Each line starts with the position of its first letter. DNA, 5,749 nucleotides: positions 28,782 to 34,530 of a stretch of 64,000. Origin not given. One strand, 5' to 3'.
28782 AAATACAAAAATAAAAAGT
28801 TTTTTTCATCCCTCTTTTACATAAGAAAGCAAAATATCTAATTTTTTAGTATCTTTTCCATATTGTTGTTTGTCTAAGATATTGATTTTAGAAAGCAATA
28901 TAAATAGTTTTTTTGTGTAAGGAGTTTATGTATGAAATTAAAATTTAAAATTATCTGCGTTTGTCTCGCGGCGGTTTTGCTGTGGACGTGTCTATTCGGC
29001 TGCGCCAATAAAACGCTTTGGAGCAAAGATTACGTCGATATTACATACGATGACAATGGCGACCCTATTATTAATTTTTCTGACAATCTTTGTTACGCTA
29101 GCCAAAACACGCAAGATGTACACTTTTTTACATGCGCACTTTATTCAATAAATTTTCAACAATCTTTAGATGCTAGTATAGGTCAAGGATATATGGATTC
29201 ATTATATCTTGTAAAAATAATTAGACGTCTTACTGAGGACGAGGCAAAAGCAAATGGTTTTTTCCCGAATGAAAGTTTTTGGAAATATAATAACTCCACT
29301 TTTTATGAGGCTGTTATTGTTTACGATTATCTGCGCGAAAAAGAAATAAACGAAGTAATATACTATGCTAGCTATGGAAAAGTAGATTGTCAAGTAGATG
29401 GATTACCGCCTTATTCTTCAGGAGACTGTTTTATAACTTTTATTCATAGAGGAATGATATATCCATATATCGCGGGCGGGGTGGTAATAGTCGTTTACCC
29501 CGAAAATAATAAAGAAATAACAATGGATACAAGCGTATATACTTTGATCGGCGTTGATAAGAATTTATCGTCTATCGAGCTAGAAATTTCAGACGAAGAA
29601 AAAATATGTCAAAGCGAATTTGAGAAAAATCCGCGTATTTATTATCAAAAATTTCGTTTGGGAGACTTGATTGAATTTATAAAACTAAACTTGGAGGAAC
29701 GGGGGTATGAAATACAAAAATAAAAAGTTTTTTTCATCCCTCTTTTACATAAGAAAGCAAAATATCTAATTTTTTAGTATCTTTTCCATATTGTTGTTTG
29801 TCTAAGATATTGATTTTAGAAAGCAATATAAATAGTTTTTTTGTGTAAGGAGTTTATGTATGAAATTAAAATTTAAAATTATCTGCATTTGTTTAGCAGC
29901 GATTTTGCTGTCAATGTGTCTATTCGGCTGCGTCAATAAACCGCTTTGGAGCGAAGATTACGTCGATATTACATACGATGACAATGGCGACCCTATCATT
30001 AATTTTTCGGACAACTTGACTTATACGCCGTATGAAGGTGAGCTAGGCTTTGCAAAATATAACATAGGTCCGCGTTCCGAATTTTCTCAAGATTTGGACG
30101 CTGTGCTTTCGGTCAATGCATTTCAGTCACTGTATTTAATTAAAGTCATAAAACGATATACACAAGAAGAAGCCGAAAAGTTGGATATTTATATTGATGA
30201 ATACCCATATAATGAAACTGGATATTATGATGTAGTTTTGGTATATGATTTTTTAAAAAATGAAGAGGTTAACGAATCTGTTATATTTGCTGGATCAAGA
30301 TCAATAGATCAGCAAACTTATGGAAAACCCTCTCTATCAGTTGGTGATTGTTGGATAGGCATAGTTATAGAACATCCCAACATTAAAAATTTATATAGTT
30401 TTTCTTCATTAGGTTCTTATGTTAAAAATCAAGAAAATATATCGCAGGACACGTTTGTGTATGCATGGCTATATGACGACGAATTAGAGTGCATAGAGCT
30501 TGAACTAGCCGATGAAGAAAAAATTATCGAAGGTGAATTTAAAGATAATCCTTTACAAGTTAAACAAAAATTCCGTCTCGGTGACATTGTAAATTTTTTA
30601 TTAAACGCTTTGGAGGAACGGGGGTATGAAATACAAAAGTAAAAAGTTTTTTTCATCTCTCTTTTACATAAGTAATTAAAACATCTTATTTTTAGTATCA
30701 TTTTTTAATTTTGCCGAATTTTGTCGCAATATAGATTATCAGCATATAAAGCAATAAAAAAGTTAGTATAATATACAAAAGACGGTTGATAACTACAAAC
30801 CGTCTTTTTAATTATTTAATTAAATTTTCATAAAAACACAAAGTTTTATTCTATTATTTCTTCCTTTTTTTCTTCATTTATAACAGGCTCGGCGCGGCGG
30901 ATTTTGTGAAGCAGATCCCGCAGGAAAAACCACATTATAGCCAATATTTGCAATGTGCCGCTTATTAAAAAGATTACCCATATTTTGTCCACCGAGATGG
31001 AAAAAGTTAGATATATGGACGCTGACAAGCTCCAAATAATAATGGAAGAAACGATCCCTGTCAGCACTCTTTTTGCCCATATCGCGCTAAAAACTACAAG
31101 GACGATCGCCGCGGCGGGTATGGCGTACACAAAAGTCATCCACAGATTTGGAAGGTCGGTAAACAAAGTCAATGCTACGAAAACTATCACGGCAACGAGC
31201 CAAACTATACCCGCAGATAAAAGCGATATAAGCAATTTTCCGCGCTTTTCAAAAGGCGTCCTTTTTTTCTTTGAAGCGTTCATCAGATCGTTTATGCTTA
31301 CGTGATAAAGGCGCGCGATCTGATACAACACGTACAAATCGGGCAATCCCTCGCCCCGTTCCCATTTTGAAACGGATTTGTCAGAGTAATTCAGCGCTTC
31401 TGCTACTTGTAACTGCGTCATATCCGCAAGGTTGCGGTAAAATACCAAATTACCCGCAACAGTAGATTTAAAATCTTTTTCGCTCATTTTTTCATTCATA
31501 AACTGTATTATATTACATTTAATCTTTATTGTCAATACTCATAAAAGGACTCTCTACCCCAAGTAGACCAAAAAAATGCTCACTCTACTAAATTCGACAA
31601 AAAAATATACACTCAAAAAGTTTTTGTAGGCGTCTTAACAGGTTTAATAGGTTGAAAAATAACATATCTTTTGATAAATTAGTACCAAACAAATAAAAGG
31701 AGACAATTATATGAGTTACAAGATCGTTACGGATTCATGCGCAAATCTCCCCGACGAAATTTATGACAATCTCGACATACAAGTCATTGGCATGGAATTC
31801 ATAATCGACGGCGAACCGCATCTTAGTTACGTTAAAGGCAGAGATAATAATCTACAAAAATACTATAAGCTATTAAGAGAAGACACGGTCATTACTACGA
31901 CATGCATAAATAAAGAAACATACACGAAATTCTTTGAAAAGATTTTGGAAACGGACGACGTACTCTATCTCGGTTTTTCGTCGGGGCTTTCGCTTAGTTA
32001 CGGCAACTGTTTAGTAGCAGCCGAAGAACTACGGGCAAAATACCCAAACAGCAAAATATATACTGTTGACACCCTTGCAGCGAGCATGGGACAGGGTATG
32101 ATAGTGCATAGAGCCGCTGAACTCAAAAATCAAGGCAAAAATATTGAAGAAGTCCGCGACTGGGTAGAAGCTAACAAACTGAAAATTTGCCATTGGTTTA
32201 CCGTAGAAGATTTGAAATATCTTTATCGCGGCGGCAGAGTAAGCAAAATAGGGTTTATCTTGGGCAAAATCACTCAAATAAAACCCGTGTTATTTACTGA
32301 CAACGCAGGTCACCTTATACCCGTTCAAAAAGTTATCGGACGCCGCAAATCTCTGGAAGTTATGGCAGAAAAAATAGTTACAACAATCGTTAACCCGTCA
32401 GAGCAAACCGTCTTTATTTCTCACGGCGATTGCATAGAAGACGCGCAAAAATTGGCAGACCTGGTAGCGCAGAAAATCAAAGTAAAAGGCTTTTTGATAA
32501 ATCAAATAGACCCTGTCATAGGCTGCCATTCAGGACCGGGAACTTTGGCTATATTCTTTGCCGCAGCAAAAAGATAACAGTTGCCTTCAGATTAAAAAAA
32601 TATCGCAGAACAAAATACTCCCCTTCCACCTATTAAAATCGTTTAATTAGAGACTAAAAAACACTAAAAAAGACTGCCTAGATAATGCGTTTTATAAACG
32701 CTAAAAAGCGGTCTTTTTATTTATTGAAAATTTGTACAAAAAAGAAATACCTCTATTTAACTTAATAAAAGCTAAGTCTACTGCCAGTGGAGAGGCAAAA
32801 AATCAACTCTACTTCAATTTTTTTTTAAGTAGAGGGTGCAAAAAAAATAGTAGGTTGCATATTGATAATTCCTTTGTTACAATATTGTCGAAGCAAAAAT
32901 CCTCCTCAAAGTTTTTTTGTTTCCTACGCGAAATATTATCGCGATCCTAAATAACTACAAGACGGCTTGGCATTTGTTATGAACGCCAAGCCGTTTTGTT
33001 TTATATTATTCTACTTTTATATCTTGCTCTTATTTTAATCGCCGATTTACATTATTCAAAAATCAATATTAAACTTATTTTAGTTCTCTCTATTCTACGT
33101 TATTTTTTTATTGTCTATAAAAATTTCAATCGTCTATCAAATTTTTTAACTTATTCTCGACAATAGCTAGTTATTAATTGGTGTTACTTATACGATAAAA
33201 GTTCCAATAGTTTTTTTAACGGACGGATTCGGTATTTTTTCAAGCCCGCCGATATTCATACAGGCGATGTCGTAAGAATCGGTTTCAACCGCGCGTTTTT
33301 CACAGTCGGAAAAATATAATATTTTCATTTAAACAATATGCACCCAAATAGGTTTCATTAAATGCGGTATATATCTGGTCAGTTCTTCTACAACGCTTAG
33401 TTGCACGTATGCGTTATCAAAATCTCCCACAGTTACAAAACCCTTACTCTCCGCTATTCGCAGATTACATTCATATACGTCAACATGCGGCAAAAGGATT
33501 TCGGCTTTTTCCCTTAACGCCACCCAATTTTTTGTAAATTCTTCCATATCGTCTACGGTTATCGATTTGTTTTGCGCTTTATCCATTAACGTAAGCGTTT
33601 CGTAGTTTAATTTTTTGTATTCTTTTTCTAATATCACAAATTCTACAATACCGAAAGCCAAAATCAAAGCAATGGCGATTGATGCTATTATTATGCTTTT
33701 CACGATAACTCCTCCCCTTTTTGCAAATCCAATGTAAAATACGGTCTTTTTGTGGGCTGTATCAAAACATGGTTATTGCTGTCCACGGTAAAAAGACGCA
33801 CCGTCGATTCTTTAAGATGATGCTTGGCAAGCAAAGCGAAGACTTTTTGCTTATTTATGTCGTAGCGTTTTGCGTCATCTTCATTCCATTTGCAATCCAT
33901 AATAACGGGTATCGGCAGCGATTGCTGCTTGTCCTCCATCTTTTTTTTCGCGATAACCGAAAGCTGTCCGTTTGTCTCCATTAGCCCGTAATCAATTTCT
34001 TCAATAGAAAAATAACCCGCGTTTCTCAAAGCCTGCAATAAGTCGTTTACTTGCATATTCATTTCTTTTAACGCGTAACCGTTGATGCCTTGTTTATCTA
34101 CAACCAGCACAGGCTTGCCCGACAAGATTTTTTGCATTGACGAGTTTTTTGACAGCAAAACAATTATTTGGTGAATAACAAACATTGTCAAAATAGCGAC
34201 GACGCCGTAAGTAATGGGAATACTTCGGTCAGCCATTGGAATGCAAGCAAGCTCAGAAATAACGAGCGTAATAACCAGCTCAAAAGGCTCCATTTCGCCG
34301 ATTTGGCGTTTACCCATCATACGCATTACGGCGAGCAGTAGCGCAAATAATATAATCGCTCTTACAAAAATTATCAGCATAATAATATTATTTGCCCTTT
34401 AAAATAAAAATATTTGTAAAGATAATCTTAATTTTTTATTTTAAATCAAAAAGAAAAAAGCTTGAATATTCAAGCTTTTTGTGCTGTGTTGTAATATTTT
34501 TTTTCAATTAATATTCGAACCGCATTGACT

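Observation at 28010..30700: Tandem triplicated lipoprotein family with perfectly identical junctions and divergent cores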

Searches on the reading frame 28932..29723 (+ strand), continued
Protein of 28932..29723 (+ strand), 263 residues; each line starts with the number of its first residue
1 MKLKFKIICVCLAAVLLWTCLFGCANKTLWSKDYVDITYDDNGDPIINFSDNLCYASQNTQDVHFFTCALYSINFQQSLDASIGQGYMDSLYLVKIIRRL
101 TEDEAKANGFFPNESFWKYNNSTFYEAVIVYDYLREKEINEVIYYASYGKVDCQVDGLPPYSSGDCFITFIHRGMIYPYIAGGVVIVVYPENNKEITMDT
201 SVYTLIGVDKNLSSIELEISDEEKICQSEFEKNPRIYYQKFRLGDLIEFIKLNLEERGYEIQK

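Call 96: search_protein_families(library=pfam, proteins=[L020:1278-2663:+, L021:1161-2297:+, L013:8777-9535:+, L018:3284-3544:+], max_evalue=0.1)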
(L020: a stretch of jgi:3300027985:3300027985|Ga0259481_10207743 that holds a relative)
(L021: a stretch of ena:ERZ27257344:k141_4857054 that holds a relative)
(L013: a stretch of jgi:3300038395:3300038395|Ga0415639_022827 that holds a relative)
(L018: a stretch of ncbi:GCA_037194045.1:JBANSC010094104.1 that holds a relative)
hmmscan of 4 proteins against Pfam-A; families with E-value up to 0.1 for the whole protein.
L020:1278-2663:+ (461 aa): 1 family
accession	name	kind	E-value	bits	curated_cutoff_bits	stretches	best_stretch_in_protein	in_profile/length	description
PF00413.30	Peptidase_M10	-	0.0075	16.6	24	1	124-226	92-155/159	Matrixin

L021:1161-2297:+ (378 aa): 1 family
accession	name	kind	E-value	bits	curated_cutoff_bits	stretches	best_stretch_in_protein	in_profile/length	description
PF09479.16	Flg_new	-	0.00063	20.3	27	1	280-339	2-53/65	Listeria-Bacteroides repeat domain (List_Bact_rpt)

L013:8777-9535:+ (252 aa): 7 families
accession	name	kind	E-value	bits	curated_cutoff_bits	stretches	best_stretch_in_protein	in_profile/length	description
PF00404.24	Dockerin_1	-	3.6e-10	40.3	22.9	1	188-238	2-52/57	Dockerin type I domain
PF00036.39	EF-hand_1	-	6.5e-05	22.6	25.4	0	185-207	6-28/29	EF hand domain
PF13499.12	EF-hand_7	-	0.0003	21.5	30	1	182-232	5-59/67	EF-hand domain pair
PF13405.12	EF-hand_6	-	0.00035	20.5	25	0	184-206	5-27/30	EF-hand domain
PF13202.12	EF-hand_5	-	0.00043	20.1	25.9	0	185-198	5-18/25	EF hand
PF00413.30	Peptidase_M10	-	0.0017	18.6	24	1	63-121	101-155/159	Matrixin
PF02031.22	Peptidase_M7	-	0.076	13.5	25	0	72-117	80-125/133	Streptomyces extracellular neutral proteinase (M7) family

L018:3284-3544:+ (87 aa): 0 families

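Call 102: search_dna_similar(query=L019:2731-3522:+, collection=phages, mode=protein, max_evalue=0.01, max_rows=20)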
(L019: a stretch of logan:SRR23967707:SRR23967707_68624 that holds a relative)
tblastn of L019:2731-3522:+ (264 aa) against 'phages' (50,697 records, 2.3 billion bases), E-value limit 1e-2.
No match.

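Call 103: search_dna_similar(query=P0133, collection=phages, mode=protein, max_evalue=0.1, max_rows=20)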
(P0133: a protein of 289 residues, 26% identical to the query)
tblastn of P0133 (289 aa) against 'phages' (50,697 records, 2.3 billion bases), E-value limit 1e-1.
No match.

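Call 107: find_related_loci(query=A6, collection=viral_contigs, flank=6000)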
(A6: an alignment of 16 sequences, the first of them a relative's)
Query A6 (285 aa) in viral_contigs; peptide patterns used: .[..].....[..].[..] (x = any residue, [..] = any of these).
91 stretches matched a pattern, but none encodes a relative of the query by tblastn (E <= 1e-3).

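Call 108: list_cluster_members(proteins=[P0134, P0013, P0017, P0048, P0063, P0012, P0014, P0015, P0024, P0010])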
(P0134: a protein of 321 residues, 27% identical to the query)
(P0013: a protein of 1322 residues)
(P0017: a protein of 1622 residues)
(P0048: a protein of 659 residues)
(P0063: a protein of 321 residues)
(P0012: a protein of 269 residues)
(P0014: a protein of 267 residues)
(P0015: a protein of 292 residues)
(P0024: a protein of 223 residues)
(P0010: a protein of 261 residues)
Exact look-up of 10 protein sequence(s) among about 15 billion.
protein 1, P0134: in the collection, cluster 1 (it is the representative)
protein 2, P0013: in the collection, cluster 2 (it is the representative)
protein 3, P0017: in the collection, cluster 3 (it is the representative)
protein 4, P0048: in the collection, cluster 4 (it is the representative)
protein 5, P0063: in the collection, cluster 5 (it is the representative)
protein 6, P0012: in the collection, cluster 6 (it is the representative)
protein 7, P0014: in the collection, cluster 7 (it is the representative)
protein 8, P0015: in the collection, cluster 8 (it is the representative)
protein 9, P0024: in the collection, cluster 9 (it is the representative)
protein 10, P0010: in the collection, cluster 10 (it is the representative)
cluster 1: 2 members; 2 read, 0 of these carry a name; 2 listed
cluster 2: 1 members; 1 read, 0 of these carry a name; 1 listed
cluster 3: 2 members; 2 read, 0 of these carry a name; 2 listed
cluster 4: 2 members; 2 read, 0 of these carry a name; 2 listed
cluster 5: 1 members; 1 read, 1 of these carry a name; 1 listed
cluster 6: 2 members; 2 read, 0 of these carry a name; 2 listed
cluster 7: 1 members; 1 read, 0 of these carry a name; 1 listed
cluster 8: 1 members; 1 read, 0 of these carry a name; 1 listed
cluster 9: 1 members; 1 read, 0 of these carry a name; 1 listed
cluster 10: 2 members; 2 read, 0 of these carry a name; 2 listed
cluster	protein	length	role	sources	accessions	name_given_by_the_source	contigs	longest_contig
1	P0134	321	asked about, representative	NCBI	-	-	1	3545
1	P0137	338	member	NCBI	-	-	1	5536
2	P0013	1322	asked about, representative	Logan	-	-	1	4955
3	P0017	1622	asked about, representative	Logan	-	-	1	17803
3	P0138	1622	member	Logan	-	-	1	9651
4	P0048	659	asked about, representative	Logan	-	-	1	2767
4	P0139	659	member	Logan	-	-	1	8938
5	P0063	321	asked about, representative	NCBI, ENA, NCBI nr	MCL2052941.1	MAG: hypothetical protein FWG90_00655 [Oscillospiraceae bacterium] | hypothetical protein [Oscillospiraceae bacterium]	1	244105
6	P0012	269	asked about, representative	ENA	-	-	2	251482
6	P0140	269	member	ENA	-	-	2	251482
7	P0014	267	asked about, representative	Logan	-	-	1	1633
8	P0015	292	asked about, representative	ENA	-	-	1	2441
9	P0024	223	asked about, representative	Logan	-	-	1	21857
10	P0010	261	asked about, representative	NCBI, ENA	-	-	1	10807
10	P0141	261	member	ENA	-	-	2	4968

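Call 110: search_protein_families(library=pfam, alignment_id=A4, max_evalue=10)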
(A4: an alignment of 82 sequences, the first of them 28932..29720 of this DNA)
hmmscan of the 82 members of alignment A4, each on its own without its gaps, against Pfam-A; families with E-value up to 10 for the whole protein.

A. member 1, window:28932-29720:+ (263 aa): 0 families

B. families by the number of members that match (of 82 scanned): 45 families (the first 25 are shown)
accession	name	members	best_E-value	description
PF08139.17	LPAM_1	8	0.0018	Prokaryotic membrane lipoprotein lipid attachment site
PF21827.1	New_glue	3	0.0017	New glue protein family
PF20101.4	DUF6491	3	0.056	Family of unknown function (DUF6491)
PF25682.1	Phage_VG64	3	0.074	Mycobacterium phage VG64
PF07055.18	Eno-Rase_FAD_bd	2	0.0048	Enoyl reductase FAD binding domain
PF12565.13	DUF3747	2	0.021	Protein of unknown function (DUF3747)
PF04167.18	DUF402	2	0.025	Protein of unknown function (DUF402)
PF11131.13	PhrC_PhrF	2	0.49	Rap-phr extracellular signalling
PF22339.1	YgxA-like_sub_bind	1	0.00042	YgxA-like substrate binding domain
PF20380.3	DUF6675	1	0.0041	Family of unknown function (DUF6675)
PF16339.10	DUF4969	1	0.0064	Domain of unknown function (DUF4969)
PF17934.6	TetR_C_26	1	0.01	Tetracyclin repressor-like, C-terminal domain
PF18712.6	DUF5644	1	0.02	Family of unknown function (DUF5644)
PF10551.15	MULE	1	0.024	MULE transposase domain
PF13978.11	DUF4223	1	0.025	Protein of unknown function (DUF4223)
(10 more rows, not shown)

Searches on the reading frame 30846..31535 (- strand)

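Call 7: search_protein_families(library=pfam, proteins=[window:30846-31535:-], max_evalue=1)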
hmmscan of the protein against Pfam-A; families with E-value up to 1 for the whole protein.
window:30846-31535:- (229 aa): 12 families
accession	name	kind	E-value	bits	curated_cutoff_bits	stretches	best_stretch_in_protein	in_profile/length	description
PF01381.28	HTH_3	-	1.7e-11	44.4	23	1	33-84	4-55/55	Helix-turn-helix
PF13560.12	HTH_31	-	1.1e-06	29.3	27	1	33-80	9-57/64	Helix-turn-helix domain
PF12844.13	HTH_19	-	0.002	18.4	30.2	1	33-86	7-60/64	Helix-turn-helix domain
PF13443.12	HTH_26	-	0.006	17.2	22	1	38-87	10-60/63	Cro/C1-type HTH DNA-binding domain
PF14549.12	P22_Cro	-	0.027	14.7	30.2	1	41-76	12-44/60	DNA-binding transcriptional regulator Cro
PF09843.14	DUF2070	-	0.033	13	30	1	81-207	55-176/561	Predicted membrane protein (DUF2070)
PF13384.12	HTH_23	-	0.042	14.1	24.6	1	37-67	16-49/50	Homeodomain-like domain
PF22915.1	ARMH5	-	0.068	14.1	27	1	12-55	12-55/92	Armadillo-like helical domain-containing protein 5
PF24364.1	DUF7520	-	0.18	12.3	27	1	98-166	2-69/78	Family of unknown function (DUF7520)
PF01476.26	LysM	-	0.18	12.2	20.9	1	70-88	9-27/43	LysM domain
PF00122.25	E1-E2_ATPase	-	0.4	10.6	28.1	1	81-142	97-162/181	E1-E2 ATPase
PF00487.30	FA_desaturase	-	0.68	10.1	29.7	0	86-149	119-178/253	Fatty acid desaturase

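Call 8: search_protein_families(library=ncbifam, proteins=[window:30846-31535:-], max_evalue=1)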
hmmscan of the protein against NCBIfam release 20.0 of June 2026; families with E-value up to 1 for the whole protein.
window:30846-31535:- (229 aa): 11 families
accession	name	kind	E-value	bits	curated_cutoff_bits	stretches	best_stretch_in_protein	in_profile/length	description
NF041951.1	phage_RstR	subfamily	2.4e-10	40.6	80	1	28-92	5-69/108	RstR family transcriptional repressor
NF047948.1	male_kill_WMK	equivalog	2.6e-05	23.8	300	1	32-91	169-228/300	WO male-killing family protein Wmk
NF052239.1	antitox_spr1629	equivalog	0.00027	20.2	335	1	29-88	6-65/377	spr1629 family repressor/antitoxin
NF007257.0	PRK09706.1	subfamily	0.00052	19.8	101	1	31-87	11-67/135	transcriptional repressor DicA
NF006015.0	PRK08154.1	subfamily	0.00077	18.7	204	1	15-93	20-98/314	anaerobic benzoate catabolism transcriptional regulator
TIGR03830.1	CxxCG_CxxCG_HTH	subfamily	0.0013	18.5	61.8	1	25-66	65-106/127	type II TA system antitoxin MqsA family protein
NF040522.1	VC1465_fam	subfamily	0.0066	16.5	70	1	34-62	5-33/111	VC1465 family Xer recombination activation factor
NF047542.1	telomere_Tap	equivalog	0.0068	15.2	600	1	34-77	26-69/695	telomere-associated protein Tap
TIGR03070.1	couple_hipB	subfamily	0.032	14.2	71.65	1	33-75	10-52/58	type II toxin-antitoxin system Y4mF family antitoxin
TIGR04561.1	membra_charge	hypoth_equivalog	0.071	13.3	30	1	179-227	9-54/82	TIGR04561 family membrane protein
NF041575.1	antitoxPezA_Strep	equivalog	0.094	12.7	290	1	29-96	5-71/158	type II toxin-antitoxin system antitoxin PezA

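Call 12: search_protein_families(library=padloc, proteins=[window:30846-31535:-], max_evalue=1)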
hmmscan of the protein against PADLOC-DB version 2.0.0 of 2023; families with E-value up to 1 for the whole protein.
window:30846-31535:- (229 aa): 11 families
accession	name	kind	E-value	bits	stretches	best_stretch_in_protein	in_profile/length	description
PDLC03954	RmrA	-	5.3e-08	30.2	1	25-91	10-76/380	-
PDLC03951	RmrA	-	1.7e-07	28.6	1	30-91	13-74/400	-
PDLC02926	HTH_VI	-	2.5e-07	28.8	1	33-93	9-69/92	-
PDLC03952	RmrA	-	1.2e-06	25.6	1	7-78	4-75/395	-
PDLC03945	RmrA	-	0.00016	18.9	1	29-90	6-67/394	-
PDLC03956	RmrA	-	0.0008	16.6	1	40-95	24-79/399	-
PDLC03947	RmrA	-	0.0023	14.8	1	22-84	8-70/383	-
PDLC03949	RmrA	-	0.0041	14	1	30-80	7-57/363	-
PDLC04775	PDC-M69A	-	0.0049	15.4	1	34-91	16-73/113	-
PDLC04133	mad1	-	0.0072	14.6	1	39-78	6-44/60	mads_1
PDLC03671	Control_protein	-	0.0077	14.4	1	20-85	9-74/84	control protein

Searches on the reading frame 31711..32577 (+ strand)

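Call 7: search_protein_families(library=pfam, proteins=[window:31711-32577:+], max_evalue=1)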
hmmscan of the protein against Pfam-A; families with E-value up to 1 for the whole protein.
window:31711-32577:+ (288 aa): 2 families
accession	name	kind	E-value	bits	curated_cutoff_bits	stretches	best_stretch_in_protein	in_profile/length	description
PF02645.21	DegV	-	1.8e-70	237.9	27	1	3-284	2-278/280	Uncharacterised protein, DegV family COG1307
PF13684.11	FakA-like_C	-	0.003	17.4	23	1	99-282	57-211/216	Fatty acid kinase subunit A-like, C-terminal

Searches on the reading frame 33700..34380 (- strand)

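Call 69: search_protein_families(library=pfam, proteins=[window:33700-34380:-], max_evalue=0.0001)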
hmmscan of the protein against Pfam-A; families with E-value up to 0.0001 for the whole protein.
window:33700-34380:- (226 aa): 1 family
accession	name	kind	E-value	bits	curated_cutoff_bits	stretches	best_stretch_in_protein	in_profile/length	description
PF04239.17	DUF421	-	1.5e-24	86.3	23.6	1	78-197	2-126/129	YetF C-terminal domain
